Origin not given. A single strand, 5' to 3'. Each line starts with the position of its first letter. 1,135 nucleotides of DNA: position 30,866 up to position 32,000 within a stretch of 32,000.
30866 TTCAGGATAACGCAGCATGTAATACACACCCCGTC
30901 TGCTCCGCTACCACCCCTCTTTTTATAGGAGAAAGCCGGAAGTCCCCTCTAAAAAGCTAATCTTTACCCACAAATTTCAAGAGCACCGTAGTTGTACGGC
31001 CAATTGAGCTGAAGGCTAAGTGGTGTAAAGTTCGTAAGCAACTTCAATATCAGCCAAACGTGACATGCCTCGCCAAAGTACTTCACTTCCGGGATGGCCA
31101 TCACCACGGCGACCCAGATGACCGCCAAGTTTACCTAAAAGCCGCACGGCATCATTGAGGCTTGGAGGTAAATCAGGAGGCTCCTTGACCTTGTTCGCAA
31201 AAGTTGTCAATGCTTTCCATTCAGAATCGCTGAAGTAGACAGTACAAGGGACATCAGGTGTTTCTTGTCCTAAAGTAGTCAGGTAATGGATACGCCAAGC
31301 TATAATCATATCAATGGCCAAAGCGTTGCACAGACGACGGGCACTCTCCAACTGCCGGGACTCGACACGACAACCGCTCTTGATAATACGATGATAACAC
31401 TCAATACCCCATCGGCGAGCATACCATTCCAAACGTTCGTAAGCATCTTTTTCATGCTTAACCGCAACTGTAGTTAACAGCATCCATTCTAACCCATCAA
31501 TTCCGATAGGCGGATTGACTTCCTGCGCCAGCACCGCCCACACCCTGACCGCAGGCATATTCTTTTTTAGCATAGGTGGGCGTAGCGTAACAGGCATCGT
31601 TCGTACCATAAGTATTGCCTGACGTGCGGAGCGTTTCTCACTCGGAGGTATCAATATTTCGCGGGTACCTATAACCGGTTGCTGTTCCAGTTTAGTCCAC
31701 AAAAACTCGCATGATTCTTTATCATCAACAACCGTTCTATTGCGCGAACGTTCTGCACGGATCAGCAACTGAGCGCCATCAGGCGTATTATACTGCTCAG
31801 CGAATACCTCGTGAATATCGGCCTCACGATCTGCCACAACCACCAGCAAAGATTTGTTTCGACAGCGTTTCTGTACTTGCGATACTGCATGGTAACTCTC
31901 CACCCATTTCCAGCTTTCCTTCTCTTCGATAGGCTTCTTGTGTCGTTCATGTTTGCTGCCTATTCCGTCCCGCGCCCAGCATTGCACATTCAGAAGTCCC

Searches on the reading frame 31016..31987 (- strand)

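Call 20: search_protein_families(library=pfam, proteins=[window:31016-31987:-], max_evalue=0.001)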
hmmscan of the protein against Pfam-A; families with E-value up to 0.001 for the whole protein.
window:31016-31987:- (323 aa): 2 families
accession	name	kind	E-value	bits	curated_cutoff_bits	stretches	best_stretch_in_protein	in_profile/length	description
PF02281.22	Dimer_Tnp_Tn5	-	5.1e-16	59.3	26.7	1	228-312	1-83/99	Transposase Tn5 dimerisation domain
PF01609.27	DDE_Tnp_1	-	6.5e-05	23.2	23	1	103-223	139-191/200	Transposase DDE domain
